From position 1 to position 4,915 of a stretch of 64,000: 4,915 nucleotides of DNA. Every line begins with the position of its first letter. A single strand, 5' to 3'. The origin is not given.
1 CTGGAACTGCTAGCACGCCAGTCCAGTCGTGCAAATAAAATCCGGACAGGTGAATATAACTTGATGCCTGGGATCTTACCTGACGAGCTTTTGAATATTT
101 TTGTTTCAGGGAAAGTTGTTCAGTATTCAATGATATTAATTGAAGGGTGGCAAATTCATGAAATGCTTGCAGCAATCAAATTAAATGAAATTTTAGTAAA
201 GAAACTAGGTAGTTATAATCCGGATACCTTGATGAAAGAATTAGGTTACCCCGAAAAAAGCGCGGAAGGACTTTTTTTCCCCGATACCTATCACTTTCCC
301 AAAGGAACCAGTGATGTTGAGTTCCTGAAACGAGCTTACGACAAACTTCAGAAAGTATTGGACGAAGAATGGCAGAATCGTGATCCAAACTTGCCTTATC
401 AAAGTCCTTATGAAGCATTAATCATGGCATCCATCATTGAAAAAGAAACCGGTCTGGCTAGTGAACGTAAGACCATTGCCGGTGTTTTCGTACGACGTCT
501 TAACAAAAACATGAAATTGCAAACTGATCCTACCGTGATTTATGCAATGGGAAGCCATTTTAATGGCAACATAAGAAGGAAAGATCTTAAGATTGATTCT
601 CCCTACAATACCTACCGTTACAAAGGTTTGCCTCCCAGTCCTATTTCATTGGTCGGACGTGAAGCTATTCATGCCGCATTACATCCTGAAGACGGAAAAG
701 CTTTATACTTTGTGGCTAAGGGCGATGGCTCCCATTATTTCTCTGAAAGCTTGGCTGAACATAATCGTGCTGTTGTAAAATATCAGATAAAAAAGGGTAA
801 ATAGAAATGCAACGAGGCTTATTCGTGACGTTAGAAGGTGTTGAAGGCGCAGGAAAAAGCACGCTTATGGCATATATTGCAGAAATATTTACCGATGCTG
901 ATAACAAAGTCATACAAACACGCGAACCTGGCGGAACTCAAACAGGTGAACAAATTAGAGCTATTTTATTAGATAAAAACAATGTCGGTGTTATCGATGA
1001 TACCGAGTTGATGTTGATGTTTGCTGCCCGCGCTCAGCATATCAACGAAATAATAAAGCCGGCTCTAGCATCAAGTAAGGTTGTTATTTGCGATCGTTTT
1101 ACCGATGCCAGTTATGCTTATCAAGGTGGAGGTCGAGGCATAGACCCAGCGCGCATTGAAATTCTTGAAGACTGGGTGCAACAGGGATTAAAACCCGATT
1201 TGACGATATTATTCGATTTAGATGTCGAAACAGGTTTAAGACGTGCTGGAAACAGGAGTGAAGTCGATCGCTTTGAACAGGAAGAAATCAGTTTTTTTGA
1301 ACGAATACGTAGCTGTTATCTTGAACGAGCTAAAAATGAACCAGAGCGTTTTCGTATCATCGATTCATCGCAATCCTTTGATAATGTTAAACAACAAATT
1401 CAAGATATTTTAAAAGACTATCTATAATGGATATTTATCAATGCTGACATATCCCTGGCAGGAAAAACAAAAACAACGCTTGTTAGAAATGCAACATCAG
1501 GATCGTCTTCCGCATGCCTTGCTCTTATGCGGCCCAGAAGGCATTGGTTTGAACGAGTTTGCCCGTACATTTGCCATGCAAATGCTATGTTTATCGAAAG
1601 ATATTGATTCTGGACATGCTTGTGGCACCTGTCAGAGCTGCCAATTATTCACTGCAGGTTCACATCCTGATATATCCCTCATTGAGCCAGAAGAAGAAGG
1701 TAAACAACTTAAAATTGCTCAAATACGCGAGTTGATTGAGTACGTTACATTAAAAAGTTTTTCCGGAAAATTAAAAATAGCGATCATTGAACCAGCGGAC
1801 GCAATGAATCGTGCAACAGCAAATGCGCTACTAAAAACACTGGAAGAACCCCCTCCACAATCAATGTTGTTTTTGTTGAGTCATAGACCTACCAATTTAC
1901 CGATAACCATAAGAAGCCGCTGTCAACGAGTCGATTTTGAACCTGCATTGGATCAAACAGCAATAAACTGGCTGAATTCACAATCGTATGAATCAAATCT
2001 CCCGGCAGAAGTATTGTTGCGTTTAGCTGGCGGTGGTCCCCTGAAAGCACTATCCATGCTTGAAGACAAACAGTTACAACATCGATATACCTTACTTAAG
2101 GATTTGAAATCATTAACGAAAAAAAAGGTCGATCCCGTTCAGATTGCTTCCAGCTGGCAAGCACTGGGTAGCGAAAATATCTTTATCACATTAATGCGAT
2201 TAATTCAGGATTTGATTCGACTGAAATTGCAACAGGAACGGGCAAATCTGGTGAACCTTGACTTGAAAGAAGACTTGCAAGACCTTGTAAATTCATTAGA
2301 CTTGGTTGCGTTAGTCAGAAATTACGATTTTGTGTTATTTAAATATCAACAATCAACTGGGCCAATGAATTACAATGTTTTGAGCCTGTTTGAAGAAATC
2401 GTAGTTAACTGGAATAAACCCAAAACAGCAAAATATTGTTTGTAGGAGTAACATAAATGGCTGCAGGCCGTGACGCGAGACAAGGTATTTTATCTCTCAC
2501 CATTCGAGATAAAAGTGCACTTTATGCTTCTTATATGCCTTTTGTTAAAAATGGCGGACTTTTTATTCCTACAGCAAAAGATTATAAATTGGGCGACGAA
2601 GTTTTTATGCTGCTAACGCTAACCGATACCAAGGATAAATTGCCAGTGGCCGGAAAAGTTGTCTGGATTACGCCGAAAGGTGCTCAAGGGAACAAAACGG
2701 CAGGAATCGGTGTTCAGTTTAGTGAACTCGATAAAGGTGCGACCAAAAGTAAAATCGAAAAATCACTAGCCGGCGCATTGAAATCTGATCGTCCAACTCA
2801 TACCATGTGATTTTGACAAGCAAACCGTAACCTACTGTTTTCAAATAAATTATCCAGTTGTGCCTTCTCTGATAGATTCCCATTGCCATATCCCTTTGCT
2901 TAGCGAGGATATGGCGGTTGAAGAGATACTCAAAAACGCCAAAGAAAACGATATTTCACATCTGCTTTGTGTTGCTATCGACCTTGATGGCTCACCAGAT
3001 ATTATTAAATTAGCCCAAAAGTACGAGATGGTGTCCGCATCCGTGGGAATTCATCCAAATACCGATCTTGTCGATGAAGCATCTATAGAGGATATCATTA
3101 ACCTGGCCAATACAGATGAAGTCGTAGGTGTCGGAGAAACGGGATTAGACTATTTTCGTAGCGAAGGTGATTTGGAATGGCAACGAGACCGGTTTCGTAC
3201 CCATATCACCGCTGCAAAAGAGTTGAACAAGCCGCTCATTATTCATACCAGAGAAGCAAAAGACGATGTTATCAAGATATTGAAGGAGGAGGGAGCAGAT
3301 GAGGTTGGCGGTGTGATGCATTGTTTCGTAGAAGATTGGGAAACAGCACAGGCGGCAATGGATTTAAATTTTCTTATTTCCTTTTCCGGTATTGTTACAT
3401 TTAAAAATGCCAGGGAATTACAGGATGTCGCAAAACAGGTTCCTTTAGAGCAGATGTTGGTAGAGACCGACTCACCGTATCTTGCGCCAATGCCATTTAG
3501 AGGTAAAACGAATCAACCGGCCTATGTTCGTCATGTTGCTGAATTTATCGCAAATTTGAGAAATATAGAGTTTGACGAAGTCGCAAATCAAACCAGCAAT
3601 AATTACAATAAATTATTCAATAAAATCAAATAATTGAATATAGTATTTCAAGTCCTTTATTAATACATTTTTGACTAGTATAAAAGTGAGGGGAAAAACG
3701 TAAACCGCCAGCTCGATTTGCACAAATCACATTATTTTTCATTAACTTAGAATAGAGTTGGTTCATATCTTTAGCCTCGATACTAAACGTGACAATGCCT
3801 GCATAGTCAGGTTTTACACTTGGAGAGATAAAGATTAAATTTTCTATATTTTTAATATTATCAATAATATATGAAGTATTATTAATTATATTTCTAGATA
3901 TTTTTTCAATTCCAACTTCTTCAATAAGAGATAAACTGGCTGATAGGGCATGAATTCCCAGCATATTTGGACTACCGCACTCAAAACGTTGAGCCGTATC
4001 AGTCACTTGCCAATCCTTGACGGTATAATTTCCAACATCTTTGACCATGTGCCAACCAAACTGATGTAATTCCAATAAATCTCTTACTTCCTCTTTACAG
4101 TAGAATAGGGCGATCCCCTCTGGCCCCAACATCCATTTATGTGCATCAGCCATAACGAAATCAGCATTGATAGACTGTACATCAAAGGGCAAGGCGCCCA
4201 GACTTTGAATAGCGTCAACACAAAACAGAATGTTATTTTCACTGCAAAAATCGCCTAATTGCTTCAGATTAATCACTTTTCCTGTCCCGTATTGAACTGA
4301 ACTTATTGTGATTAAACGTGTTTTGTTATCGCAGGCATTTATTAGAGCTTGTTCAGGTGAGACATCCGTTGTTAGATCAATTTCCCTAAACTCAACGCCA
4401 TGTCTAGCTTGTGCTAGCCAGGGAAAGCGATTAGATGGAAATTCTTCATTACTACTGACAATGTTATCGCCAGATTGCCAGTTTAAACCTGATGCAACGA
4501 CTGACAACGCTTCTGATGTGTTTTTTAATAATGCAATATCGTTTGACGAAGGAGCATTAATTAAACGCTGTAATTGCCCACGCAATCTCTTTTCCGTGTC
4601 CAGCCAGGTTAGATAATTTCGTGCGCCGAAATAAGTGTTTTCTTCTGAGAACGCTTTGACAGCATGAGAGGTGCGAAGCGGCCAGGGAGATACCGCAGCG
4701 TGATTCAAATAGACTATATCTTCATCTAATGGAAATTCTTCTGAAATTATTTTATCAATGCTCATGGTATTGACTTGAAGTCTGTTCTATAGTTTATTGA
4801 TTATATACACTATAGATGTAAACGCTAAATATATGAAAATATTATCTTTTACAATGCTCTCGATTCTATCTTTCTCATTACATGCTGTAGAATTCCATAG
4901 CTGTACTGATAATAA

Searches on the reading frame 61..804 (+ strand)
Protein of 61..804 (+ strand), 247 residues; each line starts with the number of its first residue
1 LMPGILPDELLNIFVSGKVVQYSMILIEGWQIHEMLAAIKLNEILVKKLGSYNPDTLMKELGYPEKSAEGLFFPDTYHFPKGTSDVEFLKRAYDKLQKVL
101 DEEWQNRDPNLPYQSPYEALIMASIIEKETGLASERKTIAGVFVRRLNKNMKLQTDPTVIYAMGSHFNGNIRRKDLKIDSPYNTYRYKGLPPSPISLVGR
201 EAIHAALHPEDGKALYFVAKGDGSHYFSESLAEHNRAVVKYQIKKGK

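Call 44: search_protein_families(library=pfam, proteins=[window:61-804:+], max_evalue=0.00001)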
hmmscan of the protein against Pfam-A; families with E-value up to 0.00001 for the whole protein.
window:61-804:+ (247 aa): 1 family
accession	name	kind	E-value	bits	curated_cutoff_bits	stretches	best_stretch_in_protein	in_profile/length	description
PF02618.21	YceG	-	1.2e-75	254.9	32.4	1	4-239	51-274/275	YceG-like family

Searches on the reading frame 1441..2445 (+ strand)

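Call 44: search_protein_families(library=pfam, proteins=[window:1441-2445:+], max_evalue=0.00001)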
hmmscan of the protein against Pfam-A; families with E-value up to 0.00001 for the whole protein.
window:1441-2445:+ (334 aa): 2 families
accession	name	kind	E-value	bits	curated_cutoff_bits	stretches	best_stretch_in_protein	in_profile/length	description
PF13177.12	DNA_pol3_delta2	-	4.2e-49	167.1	27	1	7-168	2-159/161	DNA polymerase III, delta subunit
PF09115.15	DNApol3-delta_C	-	3.9e-07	31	21.7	1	211-324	3-115/117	DNA polymerase III, delta subunit, C terminal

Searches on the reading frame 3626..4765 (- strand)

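Call 44: search_protein_families(library=pfam, proteins=[window:3626-4765:-], max_evalue=0.00001)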
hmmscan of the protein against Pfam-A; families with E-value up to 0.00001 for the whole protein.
window:3626-4765:- (379 aa): 1 family
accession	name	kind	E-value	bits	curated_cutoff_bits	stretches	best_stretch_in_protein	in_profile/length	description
PF00266.25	Aminotran_5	-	8.5e-55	186.7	21.5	1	18-347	1-334/371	Aminotransferase class-V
